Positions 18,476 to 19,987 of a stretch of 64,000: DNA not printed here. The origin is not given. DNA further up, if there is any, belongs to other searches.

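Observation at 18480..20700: Low-GC islet around tRNA-Leu(UAA) with two unannotatable HEPN-motif ORFs: candidate novel defence/abortive-infection pair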

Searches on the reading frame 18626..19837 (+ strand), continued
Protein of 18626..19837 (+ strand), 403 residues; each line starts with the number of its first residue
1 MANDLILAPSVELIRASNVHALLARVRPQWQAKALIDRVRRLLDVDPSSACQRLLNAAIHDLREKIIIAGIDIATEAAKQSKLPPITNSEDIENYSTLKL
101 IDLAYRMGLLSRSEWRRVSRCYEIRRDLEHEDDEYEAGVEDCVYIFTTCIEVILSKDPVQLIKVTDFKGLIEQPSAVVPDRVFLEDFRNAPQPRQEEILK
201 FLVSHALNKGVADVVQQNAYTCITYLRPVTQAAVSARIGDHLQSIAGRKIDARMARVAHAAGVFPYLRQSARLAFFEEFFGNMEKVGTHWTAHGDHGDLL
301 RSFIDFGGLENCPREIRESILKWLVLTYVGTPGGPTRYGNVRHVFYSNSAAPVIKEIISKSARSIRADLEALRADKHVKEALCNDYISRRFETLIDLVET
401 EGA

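Call 41: search_protein_representatives(protein=window:18626-19837:+)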
Query: 403 residues. Proteins with E-value up to 0.001 (for the whole library): 212; up to 1e-10: 149; up to 1e-30: 54. The best 150 are listed.
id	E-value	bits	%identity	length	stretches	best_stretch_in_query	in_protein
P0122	1.8e-153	527.8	60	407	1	6-401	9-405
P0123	4.8e-135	467.2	54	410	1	5-401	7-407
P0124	5.5e-113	394.6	49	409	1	9-397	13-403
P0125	3.4e-112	392.0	46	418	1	6-399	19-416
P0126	6.3e-105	368.0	45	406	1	9-398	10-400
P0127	2.3e-99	349.7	43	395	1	4-398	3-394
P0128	4.9e-98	345.4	45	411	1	2-397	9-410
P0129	2.0e-97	343.3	69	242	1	3-228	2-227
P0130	2.2e-97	343.2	57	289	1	119-401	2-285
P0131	2.7e-94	333.0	42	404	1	9-399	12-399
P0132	7.6e-93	328.3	49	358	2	3-235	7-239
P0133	4.7e-89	315.8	40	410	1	5-395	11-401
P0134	5.6e-89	315.6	40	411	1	15-383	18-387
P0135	1.8e-87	310.6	47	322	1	83-399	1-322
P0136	1.1e-80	288.3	54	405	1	9-261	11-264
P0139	3.1e-71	257.2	36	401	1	1-398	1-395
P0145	4.0e-62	227.1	37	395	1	18-401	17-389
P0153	8.2e-50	186.6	29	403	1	15-397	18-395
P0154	3.7e-49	184.5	47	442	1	10-198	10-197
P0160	3.7e-47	177.9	30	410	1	36-398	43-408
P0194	4.7e-25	105.1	40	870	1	18-166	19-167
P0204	2.5e-23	99.5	26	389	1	17-394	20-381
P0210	1.5e-22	96.9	25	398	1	15-340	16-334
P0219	1.2e-20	90.7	58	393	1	1-90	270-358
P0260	3.0e-13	66.3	32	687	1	35-164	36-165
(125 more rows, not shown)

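Call 52: search_protein_families(library=pfam, proteins=[P0194, P0260, P0153, P0204, P0210, P0219, P0154], max_evalue=0.1)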
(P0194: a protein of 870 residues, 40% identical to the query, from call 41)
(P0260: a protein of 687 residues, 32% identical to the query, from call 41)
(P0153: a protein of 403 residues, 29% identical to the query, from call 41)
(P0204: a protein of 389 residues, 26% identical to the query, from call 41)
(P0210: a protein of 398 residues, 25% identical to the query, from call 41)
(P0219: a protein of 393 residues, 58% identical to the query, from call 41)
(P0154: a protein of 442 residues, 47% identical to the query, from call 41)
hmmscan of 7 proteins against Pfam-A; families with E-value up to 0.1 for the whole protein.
P0194 (870 aa): 13 families
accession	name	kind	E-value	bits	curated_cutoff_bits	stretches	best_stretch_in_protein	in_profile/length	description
PF02518.31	HATPase_c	-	6.1e-27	94.7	26.4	1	760-867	3-109/111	Histidine kinase-, DNA gyrase B-, and HSP90-like ATPase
PF13426.13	PAS_9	-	2.6e-18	66.6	27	2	498-601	4-103/103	PAS domain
PF00989.32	PAS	-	1e-14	55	22.6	2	489-599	5-113/113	PAS fold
PF08448.16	PAS_4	-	2.5e-14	53.8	23.1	2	205-311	1-107/110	PAS fold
PF13188.13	PAS_8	-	8.5e-14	51.3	21.8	2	488-539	4-55/65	PAS domain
PF13185.12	GAF_2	-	2.9e-07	31.2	28.6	1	336-464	9-128/136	GAF domain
PF00512.31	HisKA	-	1.3e-06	28.8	26.9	1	626-713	3-64/66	His Kinase A (phospho-acceptor) domain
PF01590.32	GAF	-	1.1e-05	26.4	22.4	1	335-471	2-133/133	GAF domain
PF14501.12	HATPase_c_5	-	7.6e-05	23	22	1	763-854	6-91/102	GHKL domain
PF08447.18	PAS_3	-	8.6e-05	23.2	25.6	1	508-593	2-86/89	PAS fold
PF13589.12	HATPase_c_3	-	0.00052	20.5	25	1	763-832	3-74/137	Histidine kinase-, DNA gyrase B-, and HSP90-like ATPase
PF13581.12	HATPase_c_2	-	0.00095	19.6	27.4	1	767-863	40-125/127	Histidine kinase-like ATPase domain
PF13596.12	PAS_10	-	0.093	13.8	22.1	0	202-310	2-106/106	PAS domain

P0260 (687 aa): 10 families
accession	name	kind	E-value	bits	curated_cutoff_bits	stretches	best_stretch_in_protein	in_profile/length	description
PF00989.32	PAS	-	1.3e-14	54.6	22.6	2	496-604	5-113/113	PAS fold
PF08448.16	PAS_4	-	6.1e-14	52.6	23.1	2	498-609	1-110/110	PAS fold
PF13426.13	PAS_9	-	4.2e-13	49.9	27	2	505-606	4-103/103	PAS domain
PF13188.13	PAS_8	-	4.3e-10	39.6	21.8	2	211-249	3-38/65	PAS domain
PF24820.1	Diguanyl_cycl_sensor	-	0.00029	21.2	28.1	0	214-256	1-43/109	Diguanylate cyclase-like sensor domain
PF01590.32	GAF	-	0.00056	20.9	22.4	1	341-478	1-133/133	GAF domain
PF13185.12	GAF_2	-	0.0022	18.6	28.6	1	340-454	2-109/136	GAF domain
PF13492.12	GAF_3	-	0.0027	18.6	27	1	342-475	2-124/129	GAF domain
PF12860.13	PAS_7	-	0.029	14.9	27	0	215-251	1-38/115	PAS fold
PF00512.31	HisKA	-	0.07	13.6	26.9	0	631-669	3-39/66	His Kinase A (phospho-acceptor) domain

P0153 (403 aa): 3 families
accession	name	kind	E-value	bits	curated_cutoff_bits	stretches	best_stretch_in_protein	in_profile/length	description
PF13016.11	Gliadin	-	0.011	16.4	22.4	1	4-52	10-55/76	Cys-rich Gliadin N-terminal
PF20284.3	CTD8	-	0.021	15.5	27.6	0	253-280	11-38/127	C-terminal domain 8 of the ABC-three component (ABC-3C) systems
PF24049.1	YOMG_N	-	0.075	13.5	27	0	72-140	9-77/89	YOMG N-terminal domain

P0204 (389 aa): 0 families

P0210 (398 aa): 0 families

P0219 (393 aa): 0 families

P0154 (442 aa): 0 families

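Call 58: search_dna_similar(query=window:18626-19837:+, collection=plasmids, mode=protein, max_rows=15)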
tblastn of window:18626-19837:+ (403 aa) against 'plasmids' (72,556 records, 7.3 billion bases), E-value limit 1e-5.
Records with a match: 5; places in all: 5; records where one place covers at least 80% of the query: 4.
Best place of each record, by identity: <60% 5.
By first word of the organism name: Streptomyces 4; Klebsiella 1.
By predicted mobility (MOB-suite, as given by PLSDB): non-mobilizable 3; mobilizable 2.
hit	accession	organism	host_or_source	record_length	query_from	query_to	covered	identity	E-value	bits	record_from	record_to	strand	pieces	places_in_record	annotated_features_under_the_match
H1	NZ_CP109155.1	Streptomyces europaeiscabiei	-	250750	3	399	99%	51.7%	7e-127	410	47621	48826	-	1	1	hypothetical protein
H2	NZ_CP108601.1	Streptomyces sp. NBC_01176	-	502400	19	400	94%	50.3%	5e-98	385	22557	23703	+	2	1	hypothetical protein (x2)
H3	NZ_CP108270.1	Streptomyces sp. NBC_00046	-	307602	19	398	94%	49.9%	3e-117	382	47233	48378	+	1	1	hypothetical protein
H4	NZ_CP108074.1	Streptomyces caniferus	-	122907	35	208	43%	59.1%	4e-60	217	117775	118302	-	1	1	hypothetical protein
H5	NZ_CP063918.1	Klebsiella variicola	Human fecal samples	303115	49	398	87%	21.8%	3e-9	67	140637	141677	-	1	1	hypothetical protein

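Call 60: fold_search(model_id=the predicted structure, library=pdb)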
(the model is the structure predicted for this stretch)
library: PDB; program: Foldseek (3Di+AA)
matches with E <= 10: 814; with E <= 0.001: 0
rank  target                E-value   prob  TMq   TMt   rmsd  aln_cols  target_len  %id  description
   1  4rv1_B                5.2e-03  0.91  0.19  0.19  16.3       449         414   12  Crystal Structure of Engineered Protein. Northeast Structural Genomics Consortium (NESG) Target OR497. (released 2014-12-10)
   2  7wtt_K                1.4e-02  0.98  0.26  0.13  16.3       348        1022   11  Cryo-EM structure of a human pre-40S ribosomal subunit - State RRP12-A1 (with CK1) (released 2022-10-19)
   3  5mfm_A                1.5e-02  0.69  0.15  0.17  18.1       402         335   11  Designed armadillo repeat protein peptide fusion YIIIM6AII_GS11_(KR)5 (released 2017-09-13)
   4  4rv1_C                1.6e-02  0.72  0.18  0.18  16.8       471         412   12  Crystal Structure of Engineered Protein. Northeast Structural Genomics Consortium (NESG) Target OR497. (released 2014-12-10)
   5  5mfd_J                1.9e-02  0.66  0.15  0.18  17.0       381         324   11  Designed armadillo repeat protein YIIIM''6AII in complex with pD_(KR)5 (released 2017-07-19)
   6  5mfd_G                2.0e-02  0.51  0.14  0.16  18.5       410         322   11  Designed armadillo repeat protein YIIIM''6AII in complex with pD_(KR)5 (released 2017-07-19)
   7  4rv1_D                2.1e-02  0.63  0.18  0.17  16.9       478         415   12  Crystal Structure of Engineered Protein. Northeast Structural Genomics Consortium (NESG) Target OR497. (released 2014-12-10)
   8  5mfd_A                2.4e-02  0.72  0.17  0.20  17.4       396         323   11  Designed armadillo repeat protein YIIIM''6AII in complex with pD_(KR)5 (released 2017-07-19)
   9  5mfh_A                2.5e-02  0.72  0.16  0.20  17.7       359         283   10  Designed armadillo repeat protein YIIIM5AII in complex with peptide (RR)5 (released 2017-09-13)
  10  7wtz_K                3.0e-02  0.96  0.26  0.14  17.2       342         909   11  Cryo-EM structure of a human pre-40S ribosomal subunit - State RRP12-B2 (released 2022-10-19)
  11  5h2x_A                4.2e-02  0.35  0.15  0.15  16.9       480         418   13  Crystal structure of the karyopherin Kap60p bound to the SUMO protease Ulp1p (150-172) (released 2016-12-14)
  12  7z8v_D                4.4e-02  0.85  0.25  0.12  15.7       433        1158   10  CAND1-SCF-SKP2 (SKP1deldel) CAND1 engaged SCF rocked (released 2023-04-19)
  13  6s9l_A                4.6e-02  0.47  0.14  0.18  18.2       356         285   11  Designed Armadillo Repeat protein Lock1 bound to (KR)4KLSF target (released 2020-02-19)
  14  5mfe_B                5.7e-02  0.47  0.14  0.19  17.5       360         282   11  Designed armadillo repeat protein YIIIM5AII in complex with (RR)4 peptide (released 2017-09-13)
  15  4u54                  5.7e-02  0.41  0.16  0.16  18.1       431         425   13  IMPORTIN-ALPHA MINOR NLS SITE INHIBITOR (released 2015-05-13)
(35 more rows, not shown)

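Call 61: get_annotated_region(hit=H5, flank=4000)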
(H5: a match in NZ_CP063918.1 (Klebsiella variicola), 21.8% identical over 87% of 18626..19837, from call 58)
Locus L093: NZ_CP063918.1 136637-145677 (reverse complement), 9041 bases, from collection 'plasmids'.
description: Klebsiella variicola strain BM374-1 plasmid pBM374-1, complete sequence
organism: Klebsiella variicola (NCBI taxid 244366)
taxonomy: Bacteria; Pseudomonadota; Gammaproteobacteria; Enterobacterales; Enterobacteriaceae; Klebsiella; Klebsiella variicola
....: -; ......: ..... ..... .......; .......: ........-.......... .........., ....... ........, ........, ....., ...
typing (MOB-suite, as given by PLSDB): non-mobilizable
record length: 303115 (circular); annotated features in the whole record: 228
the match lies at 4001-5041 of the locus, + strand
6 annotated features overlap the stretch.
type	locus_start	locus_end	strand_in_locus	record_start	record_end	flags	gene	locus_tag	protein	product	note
CDS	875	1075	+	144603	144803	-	-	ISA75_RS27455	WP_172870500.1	hypothetical protein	-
CDS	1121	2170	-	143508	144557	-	-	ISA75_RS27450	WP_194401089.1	Fic family protein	-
CDS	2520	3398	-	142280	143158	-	-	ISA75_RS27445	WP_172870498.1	hypothetical protein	-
CDS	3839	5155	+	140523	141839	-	-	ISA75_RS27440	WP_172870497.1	hypothetical protein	-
CDS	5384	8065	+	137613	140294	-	ppl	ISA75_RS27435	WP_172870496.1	anti-phage protein Ppl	GO:0051607 - defense response to virus [Evidence IEA]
CDS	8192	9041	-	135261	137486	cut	-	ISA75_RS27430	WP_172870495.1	P-loop NTPase fold protein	-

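Call 64: search_protein_families(library=padloc, proteins=[L093:3839-5155:+, P0153, P0160, P0204, P0210, P0139, P0145], max_evalue=1)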
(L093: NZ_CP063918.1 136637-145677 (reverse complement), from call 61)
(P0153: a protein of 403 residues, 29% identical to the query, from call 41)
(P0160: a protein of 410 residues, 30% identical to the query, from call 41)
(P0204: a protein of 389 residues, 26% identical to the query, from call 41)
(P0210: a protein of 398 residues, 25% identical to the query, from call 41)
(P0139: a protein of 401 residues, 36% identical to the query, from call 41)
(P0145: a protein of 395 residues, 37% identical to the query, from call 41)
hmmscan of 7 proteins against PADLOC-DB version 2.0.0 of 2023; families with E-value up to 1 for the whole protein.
L093:3839-5155:+ (438 aa): 1 family
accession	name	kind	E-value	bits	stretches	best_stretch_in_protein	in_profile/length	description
PDLC03870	LmuC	-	0.0071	15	1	219-324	8-94/163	-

P0153 (403 aa): 0 families

P0160 (410 aa): 0 families

P0204 (389 aa): 0 families

P0210 (398 aa): 0 families

P0139 (401 aa): 0 families

P0145 (395 aa): 0 families

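Call 70: search_solved_structures(query=A1, max_evalue=10, show_alignments=3)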
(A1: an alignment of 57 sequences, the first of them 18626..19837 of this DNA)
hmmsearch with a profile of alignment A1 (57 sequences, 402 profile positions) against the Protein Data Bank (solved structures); distinct sequences matched with E-value up to 10: 3.
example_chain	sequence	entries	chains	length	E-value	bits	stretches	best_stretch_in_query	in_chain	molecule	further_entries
2pnm_A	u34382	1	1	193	0.64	12.4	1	55-94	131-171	Protease VP4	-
2pnl_A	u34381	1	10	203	0.69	12.3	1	55-94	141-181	Protease VP4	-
8fjg_A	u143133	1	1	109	9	8.6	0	353-400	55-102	H12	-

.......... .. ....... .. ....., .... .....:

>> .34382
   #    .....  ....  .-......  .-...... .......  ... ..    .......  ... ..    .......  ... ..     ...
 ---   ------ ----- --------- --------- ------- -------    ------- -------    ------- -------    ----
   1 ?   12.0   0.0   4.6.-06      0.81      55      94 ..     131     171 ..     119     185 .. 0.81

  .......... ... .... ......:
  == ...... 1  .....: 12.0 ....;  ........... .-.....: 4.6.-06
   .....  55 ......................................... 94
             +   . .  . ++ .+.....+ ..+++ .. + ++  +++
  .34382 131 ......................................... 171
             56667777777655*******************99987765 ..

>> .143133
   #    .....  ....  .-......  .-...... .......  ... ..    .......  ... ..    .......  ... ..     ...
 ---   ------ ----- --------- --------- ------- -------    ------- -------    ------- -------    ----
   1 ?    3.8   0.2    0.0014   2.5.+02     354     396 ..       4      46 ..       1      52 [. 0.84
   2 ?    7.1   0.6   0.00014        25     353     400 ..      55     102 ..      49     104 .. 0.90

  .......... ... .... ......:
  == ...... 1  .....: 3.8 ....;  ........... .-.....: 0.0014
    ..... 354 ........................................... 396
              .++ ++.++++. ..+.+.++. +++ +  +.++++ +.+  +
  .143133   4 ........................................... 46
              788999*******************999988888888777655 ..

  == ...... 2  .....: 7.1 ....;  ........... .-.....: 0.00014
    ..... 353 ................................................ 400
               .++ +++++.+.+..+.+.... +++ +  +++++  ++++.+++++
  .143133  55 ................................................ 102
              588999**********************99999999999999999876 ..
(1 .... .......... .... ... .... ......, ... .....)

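Call 77: search_dna_similar(query=window:18626-19837:+, collection=phages, mode=protein, max_rows=15, max_evalue=0.001)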
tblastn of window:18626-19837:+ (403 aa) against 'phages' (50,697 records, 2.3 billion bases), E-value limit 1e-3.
No match.
